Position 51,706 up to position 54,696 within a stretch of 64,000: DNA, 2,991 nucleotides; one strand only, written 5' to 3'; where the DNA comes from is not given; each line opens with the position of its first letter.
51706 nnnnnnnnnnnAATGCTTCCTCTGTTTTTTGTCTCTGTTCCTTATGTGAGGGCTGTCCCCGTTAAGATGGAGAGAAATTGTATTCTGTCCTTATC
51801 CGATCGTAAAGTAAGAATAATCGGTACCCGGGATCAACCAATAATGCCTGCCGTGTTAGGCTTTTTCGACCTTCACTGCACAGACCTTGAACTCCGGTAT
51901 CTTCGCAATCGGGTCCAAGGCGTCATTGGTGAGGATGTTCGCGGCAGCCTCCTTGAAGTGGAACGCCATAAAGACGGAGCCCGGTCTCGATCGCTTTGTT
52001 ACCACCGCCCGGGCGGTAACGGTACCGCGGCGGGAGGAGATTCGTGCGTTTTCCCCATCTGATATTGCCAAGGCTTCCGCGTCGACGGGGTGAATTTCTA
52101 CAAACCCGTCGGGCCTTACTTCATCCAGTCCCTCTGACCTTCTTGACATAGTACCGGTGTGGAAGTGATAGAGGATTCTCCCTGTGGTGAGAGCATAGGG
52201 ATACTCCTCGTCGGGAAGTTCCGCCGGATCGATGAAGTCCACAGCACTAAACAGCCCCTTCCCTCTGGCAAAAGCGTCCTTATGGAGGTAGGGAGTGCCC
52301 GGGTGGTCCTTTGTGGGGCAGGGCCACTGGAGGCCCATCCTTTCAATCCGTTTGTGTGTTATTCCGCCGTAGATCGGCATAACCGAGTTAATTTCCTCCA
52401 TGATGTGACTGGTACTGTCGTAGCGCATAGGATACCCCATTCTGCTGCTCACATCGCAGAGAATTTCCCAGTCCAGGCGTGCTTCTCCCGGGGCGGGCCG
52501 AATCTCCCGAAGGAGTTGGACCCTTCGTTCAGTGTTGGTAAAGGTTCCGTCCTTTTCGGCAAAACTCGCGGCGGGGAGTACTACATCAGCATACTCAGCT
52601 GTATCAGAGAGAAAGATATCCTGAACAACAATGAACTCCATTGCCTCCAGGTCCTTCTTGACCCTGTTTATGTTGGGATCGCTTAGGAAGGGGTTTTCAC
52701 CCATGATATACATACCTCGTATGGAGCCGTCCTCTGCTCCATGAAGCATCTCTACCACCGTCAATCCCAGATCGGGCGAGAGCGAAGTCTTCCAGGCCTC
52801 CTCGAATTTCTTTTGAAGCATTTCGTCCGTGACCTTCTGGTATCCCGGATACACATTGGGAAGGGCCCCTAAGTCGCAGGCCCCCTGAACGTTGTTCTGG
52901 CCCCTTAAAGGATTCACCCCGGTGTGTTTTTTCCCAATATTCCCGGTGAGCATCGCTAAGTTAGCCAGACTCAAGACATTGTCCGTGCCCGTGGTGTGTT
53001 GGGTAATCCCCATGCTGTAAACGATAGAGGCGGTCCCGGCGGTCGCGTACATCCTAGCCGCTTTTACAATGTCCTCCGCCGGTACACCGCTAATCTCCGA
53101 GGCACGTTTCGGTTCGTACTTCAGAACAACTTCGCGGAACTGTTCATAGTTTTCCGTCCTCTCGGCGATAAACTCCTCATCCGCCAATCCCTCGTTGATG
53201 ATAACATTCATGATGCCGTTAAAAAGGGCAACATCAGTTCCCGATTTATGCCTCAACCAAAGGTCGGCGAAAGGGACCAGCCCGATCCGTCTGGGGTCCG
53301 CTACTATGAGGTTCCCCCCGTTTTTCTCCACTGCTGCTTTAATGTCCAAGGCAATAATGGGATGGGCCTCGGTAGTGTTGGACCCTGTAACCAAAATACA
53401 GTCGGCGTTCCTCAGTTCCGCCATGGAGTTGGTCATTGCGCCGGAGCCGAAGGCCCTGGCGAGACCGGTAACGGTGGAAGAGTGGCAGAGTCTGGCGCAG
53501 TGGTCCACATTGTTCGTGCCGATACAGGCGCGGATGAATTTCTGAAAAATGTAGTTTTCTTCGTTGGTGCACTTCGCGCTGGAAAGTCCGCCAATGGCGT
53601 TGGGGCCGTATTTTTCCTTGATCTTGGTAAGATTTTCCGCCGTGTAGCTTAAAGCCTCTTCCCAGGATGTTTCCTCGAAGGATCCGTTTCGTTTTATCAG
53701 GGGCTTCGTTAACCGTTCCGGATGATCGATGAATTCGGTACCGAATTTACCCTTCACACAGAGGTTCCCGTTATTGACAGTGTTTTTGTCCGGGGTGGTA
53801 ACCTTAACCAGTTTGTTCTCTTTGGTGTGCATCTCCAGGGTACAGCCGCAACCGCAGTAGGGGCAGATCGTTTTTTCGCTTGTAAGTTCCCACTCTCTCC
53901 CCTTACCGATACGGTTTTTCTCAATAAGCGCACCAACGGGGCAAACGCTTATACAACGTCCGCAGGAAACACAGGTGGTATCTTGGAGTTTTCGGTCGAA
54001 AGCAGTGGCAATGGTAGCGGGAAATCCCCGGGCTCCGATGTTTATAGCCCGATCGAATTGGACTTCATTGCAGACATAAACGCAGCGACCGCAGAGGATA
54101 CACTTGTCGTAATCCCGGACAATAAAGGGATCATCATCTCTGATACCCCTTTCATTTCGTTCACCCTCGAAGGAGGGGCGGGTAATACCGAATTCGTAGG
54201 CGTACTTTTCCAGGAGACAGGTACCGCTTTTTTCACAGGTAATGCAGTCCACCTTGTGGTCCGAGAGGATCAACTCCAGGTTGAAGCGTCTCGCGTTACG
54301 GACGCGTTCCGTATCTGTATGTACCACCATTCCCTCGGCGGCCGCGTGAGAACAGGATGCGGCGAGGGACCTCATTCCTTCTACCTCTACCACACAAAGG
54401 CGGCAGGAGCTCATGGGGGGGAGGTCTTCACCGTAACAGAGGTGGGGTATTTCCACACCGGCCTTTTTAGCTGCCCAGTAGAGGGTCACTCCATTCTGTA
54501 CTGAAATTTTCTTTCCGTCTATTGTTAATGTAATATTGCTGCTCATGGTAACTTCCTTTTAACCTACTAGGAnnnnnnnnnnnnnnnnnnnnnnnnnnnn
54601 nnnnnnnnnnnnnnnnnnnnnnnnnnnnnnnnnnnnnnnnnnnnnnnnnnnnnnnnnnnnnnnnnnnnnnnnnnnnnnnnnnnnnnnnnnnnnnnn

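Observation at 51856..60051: NuoE/NuoF-linked Cys-type formate dehydrogenase operon (candidate NAD(P)H- or ferredoxin-coupled, possibly electron-bifurcating)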

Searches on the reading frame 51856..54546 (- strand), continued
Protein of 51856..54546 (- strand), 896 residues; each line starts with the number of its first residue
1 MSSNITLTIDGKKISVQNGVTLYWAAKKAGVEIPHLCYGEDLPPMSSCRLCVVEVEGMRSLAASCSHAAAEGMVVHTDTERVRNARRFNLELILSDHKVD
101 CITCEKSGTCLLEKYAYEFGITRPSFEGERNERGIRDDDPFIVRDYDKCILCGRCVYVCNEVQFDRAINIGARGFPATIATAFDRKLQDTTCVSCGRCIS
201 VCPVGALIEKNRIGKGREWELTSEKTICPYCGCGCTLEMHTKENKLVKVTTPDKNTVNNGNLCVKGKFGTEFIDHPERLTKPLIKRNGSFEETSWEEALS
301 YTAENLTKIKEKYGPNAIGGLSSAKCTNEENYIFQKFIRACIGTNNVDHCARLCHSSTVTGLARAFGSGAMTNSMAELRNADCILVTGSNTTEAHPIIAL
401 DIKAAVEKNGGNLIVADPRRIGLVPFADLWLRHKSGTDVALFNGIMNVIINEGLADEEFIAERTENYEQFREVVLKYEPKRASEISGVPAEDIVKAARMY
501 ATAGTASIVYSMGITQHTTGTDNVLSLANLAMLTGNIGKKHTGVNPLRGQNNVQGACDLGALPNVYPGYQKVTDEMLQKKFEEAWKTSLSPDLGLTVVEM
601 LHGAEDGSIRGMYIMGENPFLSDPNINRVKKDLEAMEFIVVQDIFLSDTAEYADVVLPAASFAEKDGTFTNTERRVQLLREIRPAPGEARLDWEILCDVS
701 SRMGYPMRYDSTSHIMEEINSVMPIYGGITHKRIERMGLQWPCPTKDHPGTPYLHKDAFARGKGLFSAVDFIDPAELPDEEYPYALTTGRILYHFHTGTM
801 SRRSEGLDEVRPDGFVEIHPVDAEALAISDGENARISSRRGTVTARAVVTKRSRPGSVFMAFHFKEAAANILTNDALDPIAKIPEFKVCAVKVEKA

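Call 40: find_encoding_contigs(protein=P0012, flank=10000, max_places=1)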
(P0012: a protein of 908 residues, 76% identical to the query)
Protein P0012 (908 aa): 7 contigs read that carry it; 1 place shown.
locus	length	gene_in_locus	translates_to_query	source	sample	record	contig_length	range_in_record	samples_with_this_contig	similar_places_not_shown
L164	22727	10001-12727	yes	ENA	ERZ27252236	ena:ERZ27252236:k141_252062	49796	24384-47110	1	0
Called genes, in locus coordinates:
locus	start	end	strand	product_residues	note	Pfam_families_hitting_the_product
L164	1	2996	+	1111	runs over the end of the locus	PF00111:Fer2 (weak), PF13510:Fer2_4, PF14691:Fer4_20, PF01266:DAO (weak), PF07992:Pyr_redox_2, PF13450:NAD_binding_8, PF22117:Fer4_Nqo3, PF04879:Molybdop_Fe4S4, +6 more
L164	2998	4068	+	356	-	-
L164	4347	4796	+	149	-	PF01257:2Fe-2S_thioredx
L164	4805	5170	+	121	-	-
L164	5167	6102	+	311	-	PF00571:CBS, PF13581:HATPase_c_2 (weak), PF02518:HATPase_c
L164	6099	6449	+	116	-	PF07085:DRTGG (weak)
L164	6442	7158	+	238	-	PF02811:PHP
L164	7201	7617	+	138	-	PF02518:HATPase_c, PF13589:HATPase_c_3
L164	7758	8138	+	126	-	-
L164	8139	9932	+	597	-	PF01257:2Fe-2S_thioredx, PF01512:Complex1_51K, PF10531:SLBB (weak), PF10589:NADH_4Fe-4S, PF00037:Fer4, PF12837:Fer4_6 (weak), PF13237:Fer4_10, PF14697:Fer4_21, +4 more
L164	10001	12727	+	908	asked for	PF13510:Fer2_4, PF10588:NADH-G_4Fe-4S_3, PF14697:Fer4_21 (weak), PF22117:Fer4_Nqo3 (weak), PF12838:Fer4_7, PF04879:Molybdop_Fe4S4, PF00384:Molybdopterin, PF01568:Molydop_binding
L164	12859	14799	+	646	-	PF17203:sCache_3_2 (faint), PF17201:Cache_3-Cache_2, PF17202:sCache_3_3, PF00672:HAMP, PF00512:HisKA, PF02518:HATPase_c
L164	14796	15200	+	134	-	PF00072:Response_reg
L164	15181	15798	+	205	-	PF00072:Response_reg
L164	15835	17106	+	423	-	PF00072:Response_reg, PF01226:Form_Nir_trans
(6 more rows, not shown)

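Call 41: find_encoding_contigs(protein=P0016, flank=10000, max_places=1)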
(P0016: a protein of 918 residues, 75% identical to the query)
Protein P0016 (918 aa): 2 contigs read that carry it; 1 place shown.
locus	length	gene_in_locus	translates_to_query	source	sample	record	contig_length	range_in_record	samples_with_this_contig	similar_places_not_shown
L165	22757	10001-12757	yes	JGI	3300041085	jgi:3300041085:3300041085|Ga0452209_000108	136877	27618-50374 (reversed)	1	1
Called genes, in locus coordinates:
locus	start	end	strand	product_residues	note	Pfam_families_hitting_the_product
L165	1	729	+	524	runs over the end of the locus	PF00890:FAD_binding_2, PF01134:GIDA (weak), PF01266:DAO (weak), PF03486:HI0933_like (faint), PF07992:Pyr_redox_2 (faint), PF12831:FAD_oxidored (weak)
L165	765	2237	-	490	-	PF00089:Trypsin, PF13365:Trypsin_2, PF00595:PDZ, PF13180:PDZ_2, PF17820:PDZ_6, PF00595:PDZ, PF13180:PDZ_2, PF17820:PDZ_6, +1 more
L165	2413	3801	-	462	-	PF02233:PNTB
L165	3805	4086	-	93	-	PF12769:PNTB_4TM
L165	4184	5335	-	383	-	PF05222:AlaDh_PNT_N, PF01262:AlaDh_PNT_C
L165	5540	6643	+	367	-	-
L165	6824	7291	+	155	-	PF01257:2Fe-2S_thioredx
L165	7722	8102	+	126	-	-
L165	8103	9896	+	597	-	PF01257:2Fe-2S_thioredx, PF01512:Complex1_51K, PF10589:NADH_4Fe-4S, PF00037:Fer4, PF13237:Fer4_10, PF12838:Fer4_7, PF13187:Fer4_9, PF14697:Fer4_21, +4 more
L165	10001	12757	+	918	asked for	PF13510:Fer2_4, PF10588:NADH-G_4Fe-4S_3, PF12838:Fer4_7, PF14697:Fer4_21, PF22117:Fer4_Nqo3, PF04879:Molybdop_Fe4S4, PF00384:Molybdopterin, PF01568:Molydop_binding, +3 more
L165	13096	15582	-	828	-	PF00512:HisKA, PF02518:HATPase_c, PF07992:Pyr_redox_2, PF13434:Lys_Orn_oxgnase (weak), PF13738:Pyr_redox_3 (weak), PF00070:Pyr_redox, PF02852:Pyr_redox_dim, PF00581:Rhodanese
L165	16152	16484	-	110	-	PF03334:PhaG_MnhG_YufB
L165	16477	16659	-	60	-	PF04066:MrpF_PhaF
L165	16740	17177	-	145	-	PF01899:MNHE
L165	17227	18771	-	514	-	PF00662:Proton_antipo_N (weak), PF10125:NADHdeh_related, PF00361:Proton_antipo_M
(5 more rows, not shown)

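Call 42: find_encoding_contigs(protein=P0005, flank=10000, max_places=1)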
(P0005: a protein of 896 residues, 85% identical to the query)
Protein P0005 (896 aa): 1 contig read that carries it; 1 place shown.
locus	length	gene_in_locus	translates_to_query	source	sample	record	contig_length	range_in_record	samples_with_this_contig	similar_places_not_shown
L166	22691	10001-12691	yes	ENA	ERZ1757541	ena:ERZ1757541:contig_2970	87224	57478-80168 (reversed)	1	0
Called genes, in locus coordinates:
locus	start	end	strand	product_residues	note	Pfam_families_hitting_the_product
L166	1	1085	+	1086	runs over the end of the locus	PF00111:Fer2 (weak), PF13510:Fer2_4, PF12838:Fer4_7 (weak), PF14697:Fer4_21 (weak), PF12838:Fer4_7 (weak), PF12831:FAD_oxidored, PF12838:Fer4_7, PF13237:Fer4_10, +10 more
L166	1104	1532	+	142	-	PF02662:FlpD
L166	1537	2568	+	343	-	PF13187:Fer4_9 (faint), PF12797:Fer4_2 (faint), PF13237:Fer4_10 (faint), PF14691:Fer4_20 (faint), PF00037:Fer4 (faint), PF13183:Fer4_8 (weak)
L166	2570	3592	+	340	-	PF13187:Fer4_9 (faint), PF12838:Fer4_7 (faint), PF13484:Fer4_16 (faint), PF00037:Fer4 (faint), PF17179:Fer4_22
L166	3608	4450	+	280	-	PF00175:NAD_binding_1, PF10418:DHODB_Fe-S_bind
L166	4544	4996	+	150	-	PF01257:2Fe-2S_thioredx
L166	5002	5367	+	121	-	-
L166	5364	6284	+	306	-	PF00571:CBS, PF02518:HATPase_c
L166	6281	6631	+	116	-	PF07085:DRTGG (weak)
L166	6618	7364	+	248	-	PF02811:PHP, PF13263:PHP_C (weak)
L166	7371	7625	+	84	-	PF02518:HATPase_c, PF13589:HATPase_c_3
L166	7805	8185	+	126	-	-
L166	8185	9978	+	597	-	PF01257:2Fe-2S_thioredx, PF01512:Complex1_51K, PF10531:SLBB (weak), PF10589:NADH_4Fe-4S, PF00037:Fer4 (weak), PF13237:Fer4_10, PF14697:Fer4_21, PF12838:Fer4_7, +4 more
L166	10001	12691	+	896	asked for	PF13510:Fer2_4, PF10588:NADH-G_4Fe-4S_3, PF22117:Fer4_Nqo3, PF12838:Fer4_7, PF14697:Fer4_21, PF04879:Molybdop_Fe4S4, PF00384:Molybdopterin, PF01568:Molydop_binding, +3 more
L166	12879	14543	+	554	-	PF00270:DEAD, PF04851:ResIII, PF00271:Helicase_C (weak), PF22590:Cas3-like_C_2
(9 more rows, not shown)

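Call 66: search_protein_families(library=pfam, proteins=[L001:48-1994:+], max_evalue=0.01)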
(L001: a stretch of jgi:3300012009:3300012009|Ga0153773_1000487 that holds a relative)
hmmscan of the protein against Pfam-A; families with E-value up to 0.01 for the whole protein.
L001:48-1994:+ (648 aa): 6 families
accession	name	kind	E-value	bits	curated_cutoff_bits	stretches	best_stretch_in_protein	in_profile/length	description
PF17202.10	sCache_3_3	-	6.3e-29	100.9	28.8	1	213-326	2-105/107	Single cache domain 3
PF02518.31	HATPase_c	-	2.4e-27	96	26.4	1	531-644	2-110/111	Histidine kinase-, DNA gyrase B-, and HSP90-like ATPase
PF00512.31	HisKA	-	1e-15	58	26.9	1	424-486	3-64/66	His Kinase A (phospho-acceptor) domain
PF17201.10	Cache_3-Cache_2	-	1.4e-15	57.8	27.7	1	209-325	73-192/299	Cache 3/Cache 2 fusion domain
PF00672.30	HAMP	-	1e-11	45.4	25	1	349-401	1-53/53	HAMP domain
PF17203.10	sCache_3_2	-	5.1e-05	23.8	28.4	1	256-321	66-131/140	Single cache domain 3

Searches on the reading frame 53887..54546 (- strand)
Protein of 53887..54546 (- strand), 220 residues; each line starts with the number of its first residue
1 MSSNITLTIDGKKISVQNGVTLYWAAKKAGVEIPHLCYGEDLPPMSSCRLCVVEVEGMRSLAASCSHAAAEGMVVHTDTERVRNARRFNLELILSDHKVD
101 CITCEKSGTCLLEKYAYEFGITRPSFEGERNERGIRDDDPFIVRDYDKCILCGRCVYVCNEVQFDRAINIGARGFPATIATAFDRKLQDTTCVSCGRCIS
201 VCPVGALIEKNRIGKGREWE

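Call 73: search_solved_structures(query=window:53887-54546:-, max_evalue=1e-20)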
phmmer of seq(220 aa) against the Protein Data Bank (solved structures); distinct sequences matched with E-value up to 1e-20: 66 (the best 60 are shown).
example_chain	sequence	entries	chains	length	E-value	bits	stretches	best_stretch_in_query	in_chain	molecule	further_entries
8a6t_A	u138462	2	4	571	3.7e-61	209.6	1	5-213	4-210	Electron bifurcating hydrogenase subunit HydA1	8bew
7q4v_A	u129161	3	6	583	6.4e-54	185.9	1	4-214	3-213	Iron hydrogenase HydA1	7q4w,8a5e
7p5h_A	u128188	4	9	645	1.1e-51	178.6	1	7-215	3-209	Fe-hydrogenase, subunit alpha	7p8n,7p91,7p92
9wxb_B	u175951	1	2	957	4.6e-47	163.5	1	4-211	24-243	Formate dehydrogenase alpha subunit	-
6tg9_A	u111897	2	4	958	5.9e-45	156.6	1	5-211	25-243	Formate dehydrogenase subunit alpha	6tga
8oh5_C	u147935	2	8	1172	1.4e-44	155.4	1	3-102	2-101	Formate dehydrogenase-O, major subunit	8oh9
9bov_A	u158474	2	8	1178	3.4e-44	154.1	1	6-102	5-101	Molybdopterin oxidoreductase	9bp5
6gcs_A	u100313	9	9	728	1.3e-40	142.4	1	4-220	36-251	75-KDA PROTEIN (NUAM) | Subunit NUAM of NADH:Ubiquinone Oxidoreductase (Complex I) | NADH-ubiquinone oxidoreductase 78 kDa subunit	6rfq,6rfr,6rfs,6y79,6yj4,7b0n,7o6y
7t2r_A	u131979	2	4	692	5.8e-40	140.3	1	4-217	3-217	NiFe hydrogenase subunit A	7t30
9iho_G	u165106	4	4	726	1.1e-37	132.8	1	4-220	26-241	NUAM (75 kDa) subunit of mitochondrial NADH:ubiquinone oxidoreductase (Complex I)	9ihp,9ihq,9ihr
7zm7_A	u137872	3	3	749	3.8e-37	131.1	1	4-220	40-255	NADH-ubiquinone oxidoreductase-like protein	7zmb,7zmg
7q5y_A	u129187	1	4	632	2.7e-35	125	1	1-212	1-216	NADH dehydrogenase I chain G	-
5xf9_B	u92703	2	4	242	1.4e-34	122.7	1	5-208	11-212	NAD-reducing hydrogenase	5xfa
7vw6_A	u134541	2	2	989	3.2e-34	121.5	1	4-208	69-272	Formate dehydrogenase | Tungsten-containing formate dehydrogenase alpha subunit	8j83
7e5z_A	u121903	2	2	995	3.2e-34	121.5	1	4-208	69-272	Formate dehydrogenase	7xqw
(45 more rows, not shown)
